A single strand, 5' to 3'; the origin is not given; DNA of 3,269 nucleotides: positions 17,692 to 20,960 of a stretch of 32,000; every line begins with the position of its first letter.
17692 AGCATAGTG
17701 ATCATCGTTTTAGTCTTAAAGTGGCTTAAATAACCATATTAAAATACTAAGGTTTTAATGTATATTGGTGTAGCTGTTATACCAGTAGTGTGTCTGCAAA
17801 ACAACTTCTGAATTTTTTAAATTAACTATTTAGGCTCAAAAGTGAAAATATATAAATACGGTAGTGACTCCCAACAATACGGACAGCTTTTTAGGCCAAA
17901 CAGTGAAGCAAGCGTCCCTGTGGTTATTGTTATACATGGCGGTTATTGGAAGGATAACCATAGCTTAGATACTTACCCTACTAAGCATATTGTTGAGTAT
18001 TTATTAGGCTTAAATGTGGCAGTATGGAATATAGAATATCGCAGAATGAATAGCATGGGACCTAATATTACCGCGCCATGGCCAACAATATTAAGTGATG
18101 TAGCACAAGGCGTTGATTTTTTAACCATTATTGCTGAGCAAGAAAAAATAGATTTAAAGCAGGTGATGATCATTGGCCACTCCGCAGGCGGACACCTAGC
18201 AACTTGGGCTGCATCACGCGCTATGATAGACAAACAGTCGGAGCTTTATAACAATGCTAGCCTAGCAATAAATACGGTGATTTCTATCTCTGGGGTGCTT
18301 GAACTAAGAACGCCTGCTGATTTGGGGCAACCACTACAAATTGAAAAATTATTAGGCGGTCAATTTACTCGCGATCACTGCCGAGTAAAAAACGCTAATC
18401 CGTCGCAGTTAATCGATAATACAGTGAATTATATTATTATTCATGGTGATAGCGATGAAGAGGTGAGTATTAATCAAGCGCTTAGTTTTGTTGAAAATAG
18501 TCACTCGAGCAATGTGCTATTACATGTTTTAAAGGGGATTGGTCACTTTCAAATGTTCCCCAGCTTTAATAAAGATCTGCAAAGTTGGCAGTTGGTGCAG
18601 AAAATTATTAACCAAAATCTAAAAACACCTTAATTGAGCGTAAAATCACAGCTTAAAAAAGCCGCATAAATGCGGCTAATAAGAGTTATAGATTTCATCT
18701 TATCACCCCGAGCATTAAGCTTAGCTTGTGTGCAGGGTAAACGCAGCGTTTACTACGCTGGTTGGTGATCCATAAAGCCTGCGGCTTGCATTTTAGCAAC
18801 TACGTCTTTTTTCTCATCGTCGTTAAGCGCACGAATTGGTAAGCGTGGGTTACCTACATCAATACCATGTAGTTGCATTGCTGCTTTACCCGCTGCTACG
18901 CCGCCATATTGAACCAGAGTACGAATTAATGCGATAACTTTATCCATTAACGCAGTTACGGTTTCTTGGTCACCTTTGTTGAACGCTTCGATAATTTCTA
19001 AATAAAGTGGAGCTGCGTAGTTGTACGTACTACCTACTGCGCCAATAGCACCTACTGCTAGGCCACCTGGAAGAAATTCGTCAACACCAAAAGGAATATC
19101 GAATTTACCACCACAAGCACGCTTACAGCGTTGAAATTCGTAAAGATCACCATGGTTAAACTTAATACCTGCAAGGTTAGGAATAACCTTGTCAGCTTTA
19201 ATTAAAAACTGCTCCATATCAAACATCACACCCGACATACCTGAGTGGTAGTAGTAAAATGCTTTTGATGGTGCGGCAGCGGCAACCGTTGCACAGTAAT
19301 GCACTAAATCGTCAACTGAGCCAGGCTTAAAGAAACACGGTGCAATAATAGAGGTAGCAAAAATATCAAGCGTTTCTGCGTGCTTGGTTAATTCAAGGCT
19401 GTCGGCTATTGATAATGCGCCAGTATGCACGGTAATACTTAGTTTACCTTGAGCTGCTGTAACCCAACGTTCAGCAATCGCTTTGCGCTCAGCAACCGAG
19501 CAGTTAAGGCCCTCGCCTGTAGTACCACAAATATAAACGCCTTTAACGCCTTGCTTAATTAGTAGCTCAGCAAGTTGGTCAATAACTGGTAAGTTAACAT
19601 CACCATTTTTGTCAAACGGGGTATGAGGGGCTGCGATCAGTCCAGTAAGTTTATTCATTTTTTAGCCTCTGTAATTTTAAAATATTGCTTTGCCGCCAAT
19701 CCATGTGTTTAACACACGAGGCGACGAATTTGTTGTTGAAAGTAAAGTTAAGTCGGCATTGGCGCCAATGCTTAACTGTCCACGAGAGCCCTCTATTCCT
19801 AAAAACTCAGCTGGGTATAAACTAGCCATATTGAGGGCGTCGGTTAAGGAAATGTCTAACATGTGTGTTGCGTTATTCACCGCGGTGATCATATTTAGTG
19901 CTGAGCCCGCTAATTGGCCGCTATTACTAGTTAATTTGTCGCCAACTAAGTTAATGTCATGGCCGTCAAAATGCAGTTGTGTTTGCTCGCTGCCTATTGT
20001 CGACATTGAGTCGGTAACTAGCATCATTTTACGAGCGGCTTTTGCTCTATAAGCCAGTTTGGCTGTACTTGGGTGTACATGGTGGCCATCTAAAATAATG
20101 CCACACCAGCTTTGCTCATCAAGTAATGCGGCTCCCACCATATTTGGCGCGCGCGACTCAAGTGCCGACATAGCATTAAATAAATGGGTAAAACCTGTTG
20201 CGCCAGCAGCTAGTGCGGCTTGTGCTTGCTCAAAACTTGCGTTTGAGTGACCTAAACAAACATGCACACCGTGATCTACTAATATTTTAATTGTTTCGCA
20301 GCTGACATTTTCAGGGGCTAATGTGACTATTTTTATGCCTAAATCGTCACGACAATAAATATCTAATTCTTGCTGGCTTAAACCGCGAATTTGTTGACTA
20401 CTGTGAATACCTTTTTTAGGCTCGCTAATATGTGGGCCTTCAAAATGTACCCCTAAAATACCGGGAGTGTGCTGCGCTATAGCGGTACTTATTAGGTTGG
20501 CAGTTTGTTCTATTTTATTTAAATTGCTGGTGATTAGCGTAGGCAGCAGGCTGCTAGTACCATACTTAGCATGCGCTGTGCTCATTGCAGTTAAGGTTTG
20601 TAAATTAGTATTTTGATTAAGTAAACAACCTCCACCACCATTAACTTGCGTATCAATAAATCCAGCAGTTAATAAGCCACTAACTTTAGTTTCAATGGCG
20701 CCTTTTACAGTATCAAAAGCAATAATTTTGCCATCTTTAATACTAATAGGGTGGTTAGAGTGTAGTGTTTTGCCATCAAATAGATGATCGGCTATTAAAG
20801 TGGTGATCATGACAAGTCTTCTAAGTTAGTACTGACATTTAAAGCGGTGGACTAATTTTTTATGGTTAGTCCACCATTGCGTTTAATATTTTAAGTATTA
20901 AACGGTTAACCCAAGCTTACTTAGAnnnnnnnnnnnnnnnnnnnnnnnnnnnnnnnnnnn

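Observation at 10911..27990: A ~17-kb NanR-wired sialic-acid locus organised like a proteobacterial polysaccharide-utilisation locus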

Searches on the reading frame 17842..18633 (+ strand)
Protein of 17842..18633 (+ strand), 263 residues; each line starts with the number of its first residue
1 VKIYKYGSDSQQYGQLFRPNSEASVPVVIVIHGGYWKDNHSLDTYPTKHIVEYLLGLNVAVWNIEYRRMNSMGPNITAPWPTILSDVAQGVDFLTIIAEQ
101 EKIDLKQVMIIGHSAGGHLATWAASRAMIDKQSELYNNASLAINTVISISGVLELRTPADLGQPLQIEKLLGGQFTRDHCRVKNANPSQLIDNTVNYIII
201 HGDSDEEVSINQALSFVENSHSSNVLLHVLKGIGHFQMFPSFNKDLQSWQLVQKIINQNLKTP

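Call 3: search_protein_families(library=pfam, proteins=[window:17842-18633:+])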
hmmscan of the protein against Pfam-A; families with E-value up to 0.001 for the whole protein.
window:17842-18633:+ (263 aa): 6 families
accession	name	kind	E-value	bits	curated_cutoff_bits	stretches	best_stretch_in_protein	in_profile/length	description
PF20434.5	BD-FAE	-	1.5e-32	113.3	26.8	1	19-217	7-212/215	BD-FAE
PF00326.27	Peptidase_S9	-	1.8e-09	37.8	22.6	1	91-244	49-196/213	Prolyl oligopeptidase family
PF07859.19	Abhydrolase_3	-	2e-09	38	25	1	28-157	1-115/210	alpha/beta hydrolase fold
PF12697.13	Abhydrolase_6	-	1.5e-05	26.2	26.3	1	28-137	1-85/217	Alpha/beta hydrolase family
PF00561.26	Abhydrolase_1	-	4e-05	23.8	25.8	0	92-127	57-90/245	alpha/beta hydrolase fold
PF12146.15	Hydrolase_4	-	4.1e-05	23.4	27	0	84-132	59-102/239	Serine aminopeptidase, S33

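Call 11: search_protein_families(library=ncbifam, proteins=[window:17842-18633:+])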
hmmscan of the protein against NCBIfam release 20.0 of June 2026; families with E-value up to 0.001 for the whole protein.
window:17842-18633:+ (263 aa): 9 families
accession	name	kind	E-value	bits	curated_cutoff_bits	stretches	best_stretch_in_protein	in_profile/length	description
NF058665.1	HaHSL_fam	equivalog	2.3e-14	53.4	320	1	5-157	42-173/260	hormone-sensitive lipase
NF058653.1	LipP1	equivalog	1.7e-09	37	350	1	15-133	61-171/300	LipP1 family hormone-sensitive lipase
NF052354.1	EstLipQMycob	equivalog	1.4e-07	30.5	700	1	21-218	161-354/418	esterase LipQ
NF052620.1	AryltfaseLP1002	equivalog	1.8e-06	27.5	300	1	21-229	28-225/265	lp_1002 family arylesterase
NF042968.1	AcxylEst_AxeA1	equivalog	3.3e-05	22.4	700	1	19-180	43-192/459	acetylxylan esterase AxeA1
NF041096.1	esterase_EstD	equivalog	9.8e-05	21.6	600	0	14-126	149-261/421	esterase EstD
NF050058.1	e_dPHAscl_type1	hypoth_equivalog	0.00012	21.7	150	0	97-217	95-201/276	extracellular catalytic domain type 1 short-chain-length polyhydroxyalkanoate depolymerase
NF033149.0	CHL_hydrolase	equivalog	0.00012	21.1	500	1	16-128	65-170/310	chloramphenicol hydrolase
NF007547.0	PRK10162.1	equivalog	0.00073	18.5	389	1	15-133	75-183/321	acetyl esterase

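Call 44: search_solved_structures(query=window:17842-18633:+, max_evalue=0.001, show_alignments=1)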
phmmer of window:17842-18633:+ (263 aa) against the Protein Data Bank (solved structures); distinct sequences matched with E-value up to 0.001: 15.
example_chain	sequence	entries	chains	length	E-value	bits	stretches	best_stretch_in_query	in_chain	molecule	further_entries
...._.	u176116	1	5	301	2.5e-17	66.2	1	23-239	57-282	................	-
6nkf_A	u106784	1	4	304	2.9e-09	39.8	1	19-239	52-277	Lip_vut4, C3L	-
4n5h_X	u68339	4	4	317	6.4e-08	35.4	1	4-214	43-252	Esterase/lipase | Esterase B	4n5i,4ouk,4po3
9pjb_A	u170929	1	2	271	1.1e-07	34.7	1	23-256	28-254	MHETase MHT043-5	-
5hc3_A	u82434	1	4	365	2.9e-07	33.3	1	15-128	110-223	Lipolytic enzyme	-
5hc0_A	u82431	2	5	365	4e-07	32.8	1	15-128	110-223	Lipolytic enzyme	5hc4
5hc2_A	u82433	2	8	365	1e-06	31.5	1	15-128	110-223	Lipolytic enzyme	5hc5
9n8r_A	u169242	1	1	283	1.5e-06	31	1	11-126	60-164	Lipase 1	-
6xyc_A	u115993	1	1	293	2.5e-06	30.2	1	6-215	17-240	Acetyl xylan esterase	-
6tkx_A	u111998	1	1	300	2.7e-06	30.1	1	6-215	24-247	Carbohydrate esterase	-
6mly_A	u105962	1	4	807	2.7e-06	30.1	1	18-221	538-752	Bifunctional GH43-CE protein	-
6sxp_A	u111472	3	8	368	1.2e-05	28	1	15-123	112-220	Esterase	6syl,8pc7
6sxy_A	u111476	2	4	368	3e-05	26.7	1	15-122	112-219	Esterase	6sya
1lzk_A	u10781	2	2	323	0.00022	23.9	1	19-126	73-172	HEROIN ESTERASE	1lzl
6k1t_A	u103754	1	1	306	0.00032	23.3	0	18-123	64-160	Alpha/beta hydrolase fold family protein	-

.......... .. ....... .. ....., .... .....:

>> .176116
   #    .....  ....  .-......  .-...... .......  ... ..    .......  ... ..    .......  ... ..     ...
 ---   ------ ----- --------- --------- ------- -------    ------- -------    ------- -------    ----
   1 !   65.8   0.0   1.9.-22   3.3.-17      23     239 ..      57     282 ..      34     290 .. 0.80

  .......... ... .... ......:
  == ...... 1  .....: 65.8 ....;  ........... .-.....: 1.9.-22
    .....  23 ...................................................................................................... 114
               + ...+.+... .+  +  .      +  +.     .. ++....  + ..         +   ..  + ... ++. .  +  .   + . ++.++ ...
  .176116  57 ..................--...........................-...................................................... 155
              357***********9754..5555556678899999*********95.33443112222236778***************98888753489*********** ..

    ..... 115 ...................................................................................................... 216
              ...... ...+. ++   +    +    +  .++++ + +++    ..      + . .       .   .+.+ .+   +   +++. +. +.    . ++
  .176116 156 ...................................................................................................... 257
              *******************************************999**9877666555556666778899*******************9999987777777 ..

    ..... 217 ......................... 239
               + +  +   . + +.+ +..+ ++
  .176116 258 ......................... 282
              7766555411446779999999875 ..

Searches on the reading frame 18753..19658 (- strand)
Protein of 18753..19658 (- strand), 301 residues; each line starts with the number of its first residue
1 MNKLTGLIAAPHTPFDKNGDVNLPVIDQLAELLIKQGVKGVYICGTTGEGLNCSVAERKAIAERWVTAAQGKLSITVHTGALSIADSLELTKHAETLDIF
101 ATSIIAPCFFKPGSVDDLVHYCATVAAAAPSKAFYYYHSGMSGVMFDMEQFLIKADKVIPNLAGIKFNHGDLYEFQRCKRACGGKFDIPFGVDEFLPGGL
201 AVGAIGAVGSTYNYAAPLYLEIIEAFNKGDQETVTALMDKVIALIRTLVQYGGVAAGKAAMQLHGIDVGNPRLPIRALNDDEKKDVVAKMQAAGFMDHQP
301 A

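Call 3: search_protein_families(library=pfam, proteins=[window:18753-19658:-])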
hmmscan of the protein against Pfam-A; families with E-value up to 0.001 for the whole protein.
window:18753-19658:- (301 aa): 1 family
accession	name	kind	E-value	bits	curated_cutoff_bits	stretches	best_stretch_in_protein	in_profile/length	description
PF00701.28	DHDPS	-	1.1e-53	182.4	22.1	1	4-292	2-288/289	Dihydrodipicolinate synthetase family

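Call 11: search_protein_families(library=ncbifam, proteins=[window:18753-19658:-])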
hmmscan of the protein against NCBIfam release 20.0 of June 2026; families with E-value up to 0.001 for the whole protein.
window:18753-19658:- (301 aa): 7 families
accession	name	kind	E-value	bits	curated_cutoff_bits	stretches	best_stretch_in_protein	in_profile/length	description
NF003164.0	PRK04147.1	equivalog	5e-49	167.2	281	1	2-286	2-283/294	N-acetylneuraminate lyase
TIGR00683.1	nanA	equivalog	1.4e-38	132.9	382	1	4-291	1-286/293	N-acetylneuraminate lyase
TIGR00674.1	dapA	equivalog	4.6e-32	111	206.15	1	7-288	2-281/286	4-hydroxy-tetrahydrodipicolinate synthase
NF040954.1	Arch_KDGaldase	equivalog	5.6e-29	101.4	390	1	12-291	8-279/288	bifunctional 2-dehydro-3-deoxy-phosphogluconate/2-dehydro-3-deoxy-6-phosphogalactonate aldolase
TIGR02313.1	HpaI-NOT-DapA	exception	5.4e-28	97.6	396.7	1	5-278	2-274/294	2,4-dihydroxyhept-2-ene-1,7-dioic acid aldolase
NF002958.0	PRK03620.1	subfamily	2.1e-22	79.4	278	1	4-288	11-294/307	5-dehydro-4-deoxyglucarate dehydratase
TIGR03249.1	KdgD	equivalog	3.6e-20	72.3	373.95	1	3-287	8-292/299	5-dehydro-4-deoxyglucarate dehydratase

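Call 70: search_solved_structures(query=window:18753-19658:-, max_evalue=1e-10, show_alignments=0)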
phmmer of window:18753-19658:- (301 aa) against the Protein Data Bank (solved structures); distinct sequences matched with E-value up to 1e-10: 102 (the best 60 are shown).
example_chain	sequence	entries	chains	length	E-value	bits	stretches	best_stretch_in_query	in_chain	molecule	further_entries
5afd_A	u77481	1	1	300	4.4e-142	475.8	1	1-299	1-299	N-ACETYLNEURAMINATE LYASE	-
6h4e_A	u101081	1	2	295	3.6e-138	463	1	2-296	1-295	Putative N-acetylneuraminate lyase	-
6arh_A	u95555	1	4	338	1.3e-60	208.4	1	2-296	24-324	N-acetylneuraminate lyase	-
6rab_A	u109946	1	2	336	1.9e-37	132.3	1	2-286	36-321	Putative N-acetylneuraminate lyase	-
6rb7_A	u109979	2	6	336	1.4e-36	129.6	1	2-286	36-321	Putative N-acetylneuraminate lyase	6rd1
4n4p_A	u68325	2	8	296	4.4e-35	124.6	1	2-284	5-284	Acylneuraminate lyase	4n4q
8u8w_A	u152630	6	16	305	2.1e-34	122.4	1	3-270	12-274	N-acetylneuraminate lyase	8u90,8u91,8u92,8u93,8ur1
2wo5_A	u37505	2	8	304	1.5e-32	116.3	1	3-270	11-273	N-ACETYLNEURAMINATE LYASE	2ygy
2wnn_A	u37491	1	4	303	1.5e-32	116.3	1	3-270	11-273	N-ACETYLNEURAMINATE LYASE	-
3lbc_A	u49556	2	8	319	1.8e-32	116.1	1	3-270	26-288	N-acetylneuraminate lyase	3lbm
3lcf_A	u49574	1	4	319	2.4e-32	115.6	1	3-270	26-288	N-acetylneuraminate lyase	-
3lch_A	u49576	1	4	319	2.5e-32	115.6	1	3-269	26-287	N-acetylneuraminate lyase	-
3lci_A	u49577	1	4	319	2.6e-32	115.5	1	3-270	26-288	N-acetylneuraminate lyase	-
3lcl_A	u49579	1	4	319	2.7e-32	115.4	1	3-269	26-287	N-acetylneuraminate lyase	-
3lcg_A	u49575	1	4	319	3.1e-32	115.3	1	3-270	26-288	N-acetylneuraminate lyase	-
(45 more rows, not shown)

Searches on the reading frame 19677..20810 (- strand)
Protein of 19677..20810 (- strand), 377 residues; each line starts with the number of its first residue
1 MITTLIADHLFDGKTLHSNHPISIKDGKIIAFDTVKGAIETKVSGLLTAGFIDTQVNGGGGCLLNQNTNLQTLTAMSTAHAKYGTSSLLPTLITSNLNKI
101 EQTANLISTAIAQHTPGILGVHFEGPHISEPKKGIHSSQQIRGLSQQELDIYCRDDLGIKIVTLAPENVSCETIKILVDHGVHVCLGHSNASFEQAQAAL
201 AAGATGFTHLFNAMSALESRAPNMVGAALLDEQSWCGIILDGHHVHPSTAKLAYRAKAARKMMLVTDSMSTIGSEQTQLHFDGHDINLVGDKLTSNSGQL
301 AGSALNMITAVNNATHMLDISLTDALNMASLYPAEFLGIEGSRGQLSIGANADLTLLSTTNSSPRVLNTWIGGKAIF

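Call 3: search_protein_families(library=pfam, proteins=[window:19677-20810:-])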
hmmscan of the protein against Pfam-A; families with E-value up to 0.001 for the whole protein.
window:19677-20810:- (377 aa): 2 families
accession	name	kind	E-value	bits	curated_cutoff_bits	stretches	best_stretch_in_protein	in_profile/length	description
PF01979.26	Amidohydro_1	-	6.1e-21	75.5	25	1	47-375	2-344/345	Amidohydrolase family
PF07969.17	Amidohydro_3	-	6.7e-07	29.6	29.7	1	316-375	403-470/472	Amidohydrolase family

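Call 11: search_protein_families(library=ncbifam, proteins=[window:19677-20810:-])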
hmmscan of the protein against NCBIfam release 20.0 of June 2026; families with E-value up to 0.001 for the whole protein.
window:19677-20810:- (377 aa): 13 families
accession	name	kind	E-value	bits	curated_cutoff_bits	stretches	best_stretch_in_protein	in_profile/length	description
TIGR00221.1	nagA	equivalog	2.7e-88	296.5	225.65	1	10-359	12-368/380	N-acetylglucosamine-6-phosphate deacetylase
NF008371.0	PRK11170.1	equivalog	9.2e-85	284.8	483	1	5-360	4-366/382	N-acetylglucosamine-6-phosphate deacetylase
NF011990.0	PRK15446.2-6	subfamily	6.8e-09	34.9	233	1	307-377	313-383/390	alpha-D-ribose 1-methylphosphonate 5-triphosphate diphosphatase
TIGR02318.1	phosphono_phnM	equivalog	4e-08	32.6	390.55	1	315-376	315-375/376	phosphonate metabolism protein PhnM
NF011989.0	PRK15446.2-5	equivalog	1.4e-07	30.7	565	1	306-377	308-378/385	alpha-D-ribose 1-methylphosphonate 5-triphosphate diphosphatase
NF011987.0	PRK15446.2-3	subfamily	6.4e-07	28.5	253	1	320-375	327-382/395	alpha-D-ribose 1-methylphosphonate 5-triphosphate diphosphatase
NF011984.0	PRK15446.1-5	equivalog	1.5e-05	24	260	1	307-376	310-378/379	alpha-D-ribose 1-methylphosphonate 5-triphosphate diphosphatase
NF006689.0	PRK09237.1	equivalog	5.1e-05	22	371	1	182-362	188-340/383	amidohydrolase/deacetylase family metallohydrolase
TIGR01224.1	hutI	equivalog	9.1e-05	21.4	298.15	1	305-361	299-355/377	imidazolonepropionase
NF004839.0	PRK06189.1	equivalog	0.00012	20.9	631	1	290-360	323-392/451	allantoinase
NF004636.0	PRK05985.1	subfamily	0.00023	20.1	408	0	156-190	264-298/398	amidohydrolase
NF011983.0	PRK15446.1-4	equivalog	0.00075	18.5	486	0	307-375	310-377/379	alpha-D-ribose 1-methylphosphonate 5-triphosphate diphosphatase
TIGR03583.1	EF_0837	hypoth_equivalog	0.00086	18.4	432.15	0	301-366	275-338/365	amidohydrolase/deacetylase family metallohydrolase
